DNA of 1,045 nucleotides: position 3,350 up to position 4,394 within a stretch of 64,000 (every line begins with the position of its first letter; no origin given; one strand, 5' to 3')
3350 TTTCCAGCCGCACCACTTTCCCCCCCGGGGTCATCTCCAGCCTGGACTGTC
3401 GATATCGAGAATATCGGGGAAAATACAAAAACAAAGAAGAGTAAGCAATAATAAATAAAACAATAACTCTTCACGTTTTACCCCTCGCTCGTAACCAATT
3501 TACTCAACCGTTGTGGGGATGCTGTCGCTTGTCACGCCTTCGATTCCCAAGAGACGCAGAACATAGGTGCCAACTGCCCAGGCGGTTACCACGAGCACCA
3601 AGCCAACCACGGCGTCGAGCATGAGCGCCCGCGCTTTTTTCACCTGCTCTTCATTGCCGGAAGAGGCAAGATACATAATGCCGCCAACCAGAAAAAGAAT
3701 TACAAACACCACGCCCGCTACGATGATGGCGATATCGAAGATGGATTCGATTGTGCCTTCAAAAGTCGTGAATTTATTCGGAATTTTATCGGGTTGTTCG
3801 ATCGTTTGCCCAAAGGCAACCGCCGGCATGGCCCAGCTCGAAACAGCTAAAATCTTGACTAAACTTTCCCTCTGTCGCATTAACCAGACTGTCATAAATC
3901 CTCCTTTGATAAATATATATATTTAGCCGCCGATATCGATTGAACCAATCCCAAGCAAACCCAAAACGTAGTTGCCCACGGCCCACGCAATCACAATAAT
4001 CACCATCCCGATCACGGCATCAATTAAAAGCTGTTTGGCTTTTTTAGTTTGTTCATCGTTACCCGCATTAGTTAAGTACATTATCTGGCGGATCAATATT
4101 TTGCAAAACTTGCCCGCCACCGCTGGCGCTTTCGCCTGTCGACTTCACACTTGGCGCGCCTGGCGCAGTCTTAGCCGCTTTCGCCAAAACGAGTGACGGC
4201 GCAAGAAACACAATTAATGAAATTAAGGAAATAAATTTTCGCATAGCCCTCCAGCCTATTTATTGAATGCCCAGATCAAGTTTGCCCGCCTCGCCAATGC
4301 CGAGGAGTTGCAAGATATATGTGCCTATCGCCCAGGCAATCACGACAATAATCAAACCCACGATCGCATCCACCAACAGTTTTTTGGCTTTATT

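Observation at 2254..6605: Tandem array of six paralogs (plus a pseudogene) encoding VirB2/TrbC-pilin-like two-helix proteins with hypervariable ectodomains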

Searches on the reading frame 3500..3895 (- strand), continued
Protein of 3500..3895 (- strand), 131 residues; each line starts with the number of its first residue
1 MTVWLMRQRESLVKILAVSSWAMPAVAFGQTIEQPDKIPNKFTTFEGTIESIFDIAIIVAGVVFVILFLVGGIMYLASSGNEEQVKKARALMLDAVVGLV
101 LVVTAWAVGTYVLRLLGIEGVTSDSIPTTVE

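Call 72: search_protein_families(library=pfam, proteins=[L051:10983-12869:+, L051:14076-16703:+, L051:1225-2781:+, L024:12916-15117:+, L024:7665-9800:+, L025:13289-15196:+, L036:18096-20246:+, L075:16176-18275:-, L059:6348-8135:+, L030:17005-18384:+], max_evalue=0.0001)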
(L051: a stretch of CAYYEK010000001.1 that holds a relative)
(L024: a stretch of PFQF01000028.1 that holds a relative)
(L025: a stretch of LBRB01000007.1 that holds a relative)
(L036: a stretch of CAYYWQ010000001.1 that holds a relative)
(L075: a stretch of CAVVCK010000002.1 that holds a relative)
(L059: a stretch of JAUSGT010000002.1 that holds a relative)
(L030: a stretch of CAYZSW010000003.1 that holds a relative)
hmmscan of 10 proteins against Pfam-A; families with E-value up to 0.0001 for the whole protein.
L051:10983-12869:+ (629 aa): 6 families
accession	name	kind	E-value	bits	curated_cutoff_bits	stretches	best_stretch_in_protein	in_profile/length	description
PF01434.24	Peptidase_M41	-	1e-66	224.9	29.9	1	415-603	2-191/191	Peptidase family M41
PF00004.35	AAA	-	5e-45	153.6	21.2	1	201-333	1-130/131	ATPase family associated with various cellular activities (AAA)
PF17862.7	AAA_lid_3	-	1.9e-13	50.1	27.2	1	356-399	1-44/45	AAA+ lid domain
PF23902.1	AAA_lid_PRS2_C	-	4.8e-07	30.3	34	1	338-406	2-71/73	PRS2 AAA+ lid C-terminal domain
PF06480.20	FtsH_ext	-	8.8e-06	26.3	25.5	0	11-91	5-96/103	FtsH Extracellular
PF07728.20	AAA_5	-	9e-06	26.2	22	1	201-321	2-136/139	AAA domain (dynein-related subfamily)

L051:14076-16703:+ (876 aa): 5 families
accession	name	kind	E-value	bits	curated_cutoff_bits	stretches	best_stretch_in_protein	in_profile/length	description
PF02463.25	SMC_N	-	1.4e-67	227.8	40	1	5-861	1-219/220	RecF/RecN/SMC N terminal domain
PF13476.12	AAA_23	-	1.4e-17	65.5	27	1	8-264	1-199/201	AAA domain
PF13304.12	AAA_21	-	4.4e-09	37.3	27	0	29-53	1-25/304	AAA domain, putative AbiEii toxin, Type IV TA system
PF13175.12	AAA_15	-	1.4e-06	28.6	32.1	0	4-546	1-274/374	AAA ATPase domain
PF13555.12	AAA_29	-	7.1e-05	22.9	27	0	6-51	1-46/61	P-loop containing region of AAA domain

L051:1225-2781:+ (519 aa): 9 families
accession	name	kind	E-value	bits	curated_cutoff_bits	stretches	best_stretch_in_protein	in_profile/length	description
PF01078.27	Mg_chelatase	-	1.9e-95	318.6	20.3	1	205-410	1-206/207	Magnesium chelatase, subunit ChlI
PF13541.12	ChlI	-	5.8e-42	142.9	27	1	32-153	1-121/121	Subunit ChlI of Mg-chelatase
PF13335.12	Mg_chelatase_C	-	1.2e-29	103.1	26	1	418-511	2-94/94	Magnesium chelatase, subunit ChlI C-terminal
PF07728.20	AAA_5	-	4.2e-08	33.7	22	1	228-364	1-125/139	AAA domain (dynein-related subfamily)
PF00493.29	MCM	-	1.2e-06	28.3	23.3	1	221-400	52-201/224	MCM P-loop domain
PF05362.19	Lon_C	-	9.4e-06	25.8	21.1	1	111-179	130-203/205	Lon protease (S16) C-terminal proteolytic domain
PF00158.32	Sigma54_activat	-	1.2e-05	25.5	20.2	0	297-340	80-123/168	Sigma-54 interaction domain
PF00004.35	AAA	-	3.5e-05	24.7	21.2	0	229-324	1-71/131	ATPase family associated with various cellular activities (AAA)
PF20030.5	bpMoxR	-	5.5e-05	22.8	27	0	212-250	17-55/205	MoxR domain in the MoxR-vWA-beta-propeller ternary systems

L024:12916-15117:+ (734 aa): 5 families
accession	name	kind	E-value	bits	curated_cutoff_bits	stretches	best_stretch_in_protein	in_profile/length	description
PF01580.24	FtsK_SpoIIIE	-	6e-62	209.4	24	1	334-521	2-221/221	FtsK/SpoIIIE family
PF17854.6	FtsK_alpha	-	2.1e-28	98.9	22.9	1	229-326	1-101/101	FtsK alpha domain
PF09397.16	FtsK_gamma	-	1.5e-26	92.3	30.6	1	625-684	3-62/63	Ftsk gamma domain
PF01935.23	DUF87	-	1.7e-06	28.7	23.2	1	359-496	10-113/220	Helicase HerA, central domain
PF13491.11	FtsK_4TM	-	5.7e-05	23.3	23.1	1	59-172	45-170/171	4TM region of DNA translocase FtsK/SpoIIIE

L024:7665-9800:+ (712 aa): 5 families
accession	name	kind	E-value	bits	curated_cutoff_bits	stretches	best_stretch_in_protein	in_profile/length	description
PF01138.27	RNase_PH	-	1.9e-55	187.2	25.5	2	320-453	1-130/130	3' exoribonuclease family, domain 1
PF03725.20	RNase_PH_C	-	5.7e-16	58.7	20.8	1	150-213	1-66/67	3' exoribonuclease family, domain 2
PF00575.29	S1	-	5.9e-13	49.4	22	1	628-706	3-74/74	S1 RNA binding domain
PF03726.19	PNPase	-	4.3e-12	46.8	24.6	1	242-317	2-81/81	Polyribonucleotide nucleotidyltransferase, RNA binding domain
PF00013.35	KH_1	-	6.6e-06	26.2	21.5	1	560-621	2-65/66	KH domain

L025:13289-15196:+ (636 aa): 4 families
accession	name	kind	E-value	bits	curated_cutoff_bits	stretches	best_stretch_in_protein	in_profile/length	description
PF01580.24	FtsK_SpoIIIE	-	7.8e-62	209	24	1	236-423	2-221/221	FtsK/SpoIIIE family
PF17854.6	FtsK_alpha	-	7.3e-29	100.4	22.9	1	131-228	1-101/101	FtsK alpha domain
PF09397.16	FtsK_gamma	-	1.1e-27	95.9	30.6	1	527-586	3-62/63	Ftsk gamma domain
PF01935.23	DUF87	-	4.4e-07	30.6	23.2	1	261-404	10-119/220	Helicase HerA, central domain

L036:18096-20246:+ (717 aa): 5 families
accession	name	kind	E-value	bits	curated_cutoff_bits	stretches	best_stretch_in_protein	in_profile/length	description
PF02463.25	SMC_N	-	1.1e-34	120.2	40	1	2-324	1-136/220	RecF/RecN/SMC N terminal domain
PF13476.12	AAA_23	-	2.8e-10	41.6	27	0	5-229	1-200/201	AAA domain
PF13175.12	AAA_15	-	2.5e-09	37.7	32.1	1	1-443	1-289/374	AAA ATPase domain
PF13304.12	AAA_21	-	2e-06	28.6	27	1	26-94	1-59/304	AAA domain, putative AbiEii toxin, Type IV TA system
PF13555.12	AAA_29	-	4.3e-05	23.6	27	1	3-48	1-46/61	P-loop containing region of AAA domain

L075:16176-18275:- (700 aa): 8 families
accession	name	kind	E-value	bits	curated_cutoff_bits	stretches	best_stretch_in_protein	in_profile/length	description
PF00270.35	DEAD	-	3.3e-26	92.5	26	1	283-436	18-163/167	DEAD/DEAH box helicase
PF17191.10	RecG_wedge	-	6.2e-24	84.9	23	1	15-165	9-156/162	RecG wedge domain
PF00271.37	Helicase_C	-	1.8e-22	80.1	23.5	1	477-594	10-108/110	Helicase conserved C-terminal domain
PF04851.21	ResIII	-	4.4e-15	56.4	22.5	1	260-432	5-162/164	Type III restriction enzyme, res subunit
PF19833.4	RecG_dom3_C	-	5.4e-13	49.2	26.8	1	622-681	1-62/87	ATP-dependent DNA helicase RecG, domain 3, C-terminal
PF01336.31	tRNA_anti-codon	-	4e-07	30.3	27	1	59-128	1-68/75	OB-fold nucleic acid binding domain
PF22590.2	Cas3-like_C_2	-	3.2e-06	27.8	27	1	505-595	10-104/106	CRISPR-associated nuclease/helicase Cas3, C-terminal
PF07517.20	SecA_DEAD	-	3.6e-05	23.6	24.6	1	281-344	92-155/290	SecA DEAD-like domain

L059:6348-8135:+ (596 aa): 7 families
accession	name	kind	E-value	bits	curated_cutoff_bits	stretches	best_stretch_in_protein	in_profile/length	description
PF00009.33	GTP_EFTU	-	2.9e-53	180.7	26.5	1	3-189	2-186/188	Elongation factor Tu GTP binding domain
PF21018.2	BipA_C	-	5.3e-40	136.1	23.8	1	478-585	2-109/110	TypA/BipA C-terminal domain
PF00679.30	EFG_C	-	6.4e-19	68.2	27.9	1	390-473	3-86/89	Elongation factor G C-terminus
PF03144.31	GTP_EFTU_D2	-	1.3e-14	54.8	30.3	1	214-284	1-73/73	Elongation factor Tu domain 2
PF22042.2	EF-G_D2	-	1.9e-10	41.2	27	1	206-285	8-83/84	Elongation factor G domain 2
PF01926.29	MMR_HSR1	-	1.5e-07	31.9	21.9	1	7-124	2-113/113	50S ribosome-binding GTPase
PF02421.24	FeoB_N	-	3.5e-05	23.8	27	0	47-165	31-146/156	Ferrous iron transport protein B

L030:17005-18384:+ (460 aa): 7 families
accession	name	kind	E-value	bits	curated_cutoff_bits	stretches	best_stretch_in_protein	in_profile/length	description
PF00308.24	Bac_DnaA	-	9.6e-67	224.6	23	1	124-286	1-162/162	Bacterial DnaA ATPAse domain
PF08299.17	Bac_DnaA_C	-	2.3e-26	92.1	31.5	1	369-437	1-69/69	Bacterial dnaA protein helix-turn-helix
PF11638.13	DnaA_N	-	7.9e-15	54.8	24.6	1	19-79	2-63/65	DnaA N-terminal domain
PF01695.23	IstB_IS21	-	4.2e-09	36.7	24.1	1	161-263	95-194/238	IstB-like ATP binding protein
PF13173.12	AAA_14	-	4.3e-06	27.2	27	1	159-278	3-114/129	AAA domain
PF00004.35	AAA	-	5.5e-06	27.3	21.2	1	162-275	2-123/131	ATPase family associated with various cellular activities (AAA)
PF01637.24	ATPase_2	-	8.1e-06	26.2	33.2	1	149-270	11-124/225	ATPase domain predominantly from Archaea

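Call 81: search_protein_families(library=pfam, proteins=[L018:14825-16042:+, L018:17377-18465:+, L077:10936-12276:+, L077:13560-14642:+, L089:10925-12247:+, L065:13354-14724:+, L024:15780-16925:+, L028:14917-15990:-], max_evalue=0.0001)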
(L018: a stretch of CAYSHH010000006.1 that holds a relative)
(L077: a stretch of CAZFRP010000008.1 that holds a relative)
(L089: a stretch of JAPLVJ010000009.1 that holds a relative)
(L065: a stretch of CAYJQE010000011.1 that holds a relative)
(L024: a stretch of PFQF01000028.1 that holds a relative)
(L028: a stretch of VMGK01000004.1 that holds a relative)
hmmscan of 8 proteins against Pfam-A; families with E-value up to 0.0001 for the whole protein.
L018:14825-16042:+ (406 aa): 7 families
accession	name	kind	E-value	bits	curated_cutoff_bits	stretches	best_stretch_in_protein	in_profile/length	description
PF00308.24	Bac_DnaA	-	5.3e-71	238.5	23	1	113-272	2-161/162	Bacterial DnaA ATPAse domain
PF11638.13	DnaA_N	-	7.2e-15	54.9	24.6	1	7-68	2-64/65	DnaA N-terminal domain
PF08299.17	Bac_DnaA_C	-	6.5e-13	49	31.5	1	358-406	2-50/69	Bacterial dnaA protein helix-turn-helix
PF00004.35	AAA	-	8.8e-09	36.3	21.2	1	150-266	3-123/131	ATPase family associated with various cellular activities (AAA)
PF01695.23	IstB_IS21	-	1.9e-07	31.3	24.1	1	149-245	96-190/238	IstB-like ATP binding protein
PF01637.24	ATPase_2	-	1.2e-06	28.9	33.2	1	144-249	19-117/225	ATPase domain predominantly from Archaea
PF13173.12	AAA_14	-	1.3e-05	25.6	27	1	146-265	3-114/129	AAA domain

L018:17377-18465:+ (363 aa): 4 families
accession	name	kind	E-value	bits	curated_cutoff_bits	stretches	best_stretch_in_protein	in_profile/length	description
PF02463.25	SMC_N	-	1.9e-20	73.7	40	1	6-352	1-209/220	RecF/RecN/SMC N terminal domain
PF13175.12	AAA_15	-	1.1e-11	45.5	32.1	1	6-335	1-258/374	AAA ATPase domain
PF13476.12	AAA_23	-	2.6e-09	38.5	27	1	9-330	1-190/201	AAA domain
PF13304.12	AAA_21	-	1.9e-08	35.2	27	1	28-93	1-69/304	AAA domain, putative AbiEii toxin, Type IV TA system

L077:10936-12276:+ (447 aa): 7 families
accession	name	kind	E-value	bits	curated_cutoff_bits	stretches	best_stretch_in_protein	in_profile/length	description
PF00308.24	Bac_DnaA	-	9e-70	234.5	23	1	113-272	1-161/162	Bacterial DnaA ATPAse domain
PF08299.17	Bac_DnaA_C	-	4.9e-24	84.6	31.5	1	357-423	2-69/69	Bacterial dnaA protein helix-turn-helix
PF11638.13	DnaA_N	-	2e-11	43.8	24.6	1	8-67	3-63/65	DnaA N-terminal domain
PF01695.23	IstB_IS21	-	2.4e-09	37.5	24.1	1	149-251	95-195/238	IstB-like ATP binding protein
PF00004.35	AAA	-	7.8e-08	33.3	21.2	1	150-265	2-126/131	ATPase family associated with various cellular activities (AAA)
PF01637.24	ATPase_2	-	2.1e-05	24.9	33.2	1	145-267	19-136/225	ATPase domain predominantly from Archaea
PF13173.12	AAA_14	-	7.2e-05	23.2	27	0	147-265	3-114/129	AAA domain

L077:13560-14642:+ (361 aa): 4 families
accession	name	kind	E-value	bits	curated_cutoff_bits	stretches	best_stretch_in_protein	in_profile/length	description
PF02463.25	SMC_N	-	4.3e-17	62.7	40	1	21-336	1-187/220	RecF/RecN/SMC N terminal domain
PF13175.12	AAA_15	-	2.5e-11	44.3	32.1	1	20-188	1-92/374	AAA ATPase domain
PF13304.12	AAA_21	-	1.5e-06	29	27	1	44-116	2-88/304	AAA domain, putative AbiEii toxin, Type IV TA system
PF13476.12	AAA_23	-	7.4e-06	27.2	27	1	28-235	5-176/201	AAA domain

L089:10925-12247:+ (441 aa): 8 families
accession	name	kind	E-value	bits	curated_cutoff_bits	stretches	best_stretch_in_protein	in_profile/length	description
PF00308.24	Bac_DnaA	-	1.3e-70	237.2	23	1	107-266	1-161/162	Bacterial DnaA ATPAse domain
PF08299.17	Bac_DnaA_C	-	6e-25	87.5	31.5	1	351-417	2-69/69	Bacterial dnaA protein helix-turn-helix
PF11638.13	DnaA_N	-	4.3e-14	52.4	24.6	1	5-65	2-63/65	DnaA N-terminal domain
PF01695.23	IstB_IS21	-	2.6e-11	43.9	24.1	1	143-245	95-195/238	IstB-like ATP binding protein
PF00004.35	AAA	-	4.5e-08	34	21.2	1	144-258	2-125/131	ATPase family associated with various cellular activities (AAA)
PF01637.24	ATPase_2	-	3.2e-05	24.3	33.2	1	138-249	18-123/225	ATPase domain predominantly from Archaea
PF13173.12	AAA_14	-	4.5e-05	23.9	27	0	141-260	3-115/129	AAA domain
PF13401.12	AAA_22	-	8.3e-05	23.4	27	0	141-181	6-45/130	AAA domain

L065:13354-14724:+ (457 aa): 5 families
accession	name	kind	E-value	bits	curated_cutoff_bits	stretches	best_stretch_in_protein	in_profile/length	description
PF00308.24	Bac_DnaA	-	2.1e-68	230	23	1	116-276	1-161/162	Bacterial DnaA ATPAse domain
PF08299.17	Bac_DnaA_C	-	9.9e-26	90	31.5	1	362-429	2-69/69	Bacterial dnaA protein helix-turn-helix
PF11638.13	DnaA_N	-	2.2e-13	50.2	24.6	1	11-73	1-64/65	DnaA N-terminal domain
PF01695.23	IstB_IS21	-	8e-08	32.5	24.1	1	152-253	95-193/238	IstB-like ATP binding protein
PF00004.35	AAA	-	3.1e-07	31.3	21.2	1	152-270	1-123/131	ATPase family associated with various cellular activities (AAA)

L024:15780-16925:+ (382 aa): 5 families
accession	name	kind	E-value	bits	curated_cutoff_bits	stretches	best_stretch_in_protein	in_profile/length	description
PF00154.27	RecA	-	3.1e-139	463.2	27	1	62-322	2-262/262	recA bacterial DNA recombination protein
PF21096.2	RecA_C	-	3.6e-23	81.9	27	1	325-380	1-56/57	RecA C-terminal domain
PF08423.17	Rad51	-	3.5e-09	36.7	22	1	89-281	4-212/244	Rad51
PF06745.19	ATPase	-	2.2e-06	27.7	26.6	0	106-170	13-80/231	KaiC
PF01637.24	ATPase_2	-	1.3e-05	25.5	33.2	1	113-250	21-121/225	ATPase domain predominantly from Archaea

L028:14917-15990:- (358 aa): 5 families
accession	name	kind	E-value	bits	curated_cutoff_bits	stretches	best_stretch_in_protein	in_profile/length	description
PF00154.27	RecA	-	1.3e-134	448.1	27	1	39-299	2-262/262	recA bacterial DNA recombination protein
PF21096.2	RecA_C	-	3.9e-20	72.2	27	1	303-358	2-55/57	RecA C-terminal domain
PF08423.17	Rad51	-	1.7e-08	34.5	22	1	67-257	5-211/244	Rad51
PF06745.19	ATPase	-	9.5e-06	25.6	26.6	0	71-144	2-77/231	KaiC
PF01637.24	ATPase_2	-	9.4e-05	22.8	33.2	0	91-229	22-123/225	ATPase domain predominantly from Archaea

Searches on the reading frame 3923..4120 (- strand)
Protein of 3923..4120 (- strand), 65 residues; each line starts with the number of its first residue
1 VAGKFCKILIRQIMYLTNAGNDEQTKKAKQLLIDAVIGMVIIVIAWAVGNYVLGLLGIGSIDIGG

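Call 3: search_protein_families(library=pfam, proteins=[window:3923-4120:-], max_evalue=1)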
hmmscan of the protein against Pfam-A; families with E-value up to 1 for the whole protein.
window:3923-4120:- (65 aa): 2 families
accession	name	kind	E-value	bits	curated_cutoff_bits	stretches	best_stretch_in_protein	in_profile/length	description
PF18895.5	T4SS_pilin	-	5.3e-06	26.9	26.6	1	13-52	33-71/71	Type IV secretion system pilin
PF01914.23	MarC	-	0.022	14.6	23.9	1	21-58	30-67/203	MarC family integral membrane protein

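Call 4: search_protein_families(library=ncbifam, proteins=[window:3923-4120:-], max_evalue=1)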
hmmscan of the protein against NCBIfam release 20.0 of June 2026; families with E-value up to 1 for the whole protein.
window:3923-4120:- (65 aa): 2 families
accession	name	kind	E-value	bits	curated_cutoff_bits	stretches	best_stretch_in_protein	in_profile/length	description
NF045849.1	ICE_MMCAP2_0565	equivalog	1.6e-08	34.1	40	1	8-54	32-78/80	Mbov_0395 family pilin-like conjugal transfer protein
NF008228.0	PRK10995.1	equivalog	0.0017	17.6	162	1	14-59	27-72/223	MarC family NAAT transporter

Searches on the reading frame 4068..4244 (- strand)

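Call 3: search_protein_families(library=pfam, proteins=[window:4068-4244:-], max_evalue=1)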
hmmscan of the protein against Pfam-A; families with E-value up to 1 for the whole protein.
window:4068-4244:- (58 aa): 1 family
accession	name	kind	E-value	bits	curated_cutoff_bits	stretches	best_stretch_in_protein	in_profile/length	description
PF08139.17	LPAM_1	-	0.081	13.8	20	1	1-15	1-15/18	Prokaryotic membrane lipoprotein lipid attachment site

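Call 4: search_protein_families(library=ncbifam, proteins=[window:4068-4244:-], max_evalue=1)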
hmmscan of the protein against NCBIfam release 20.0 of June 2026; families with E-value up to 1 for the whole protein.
window:4068-4244:- (58 aa): 0 families
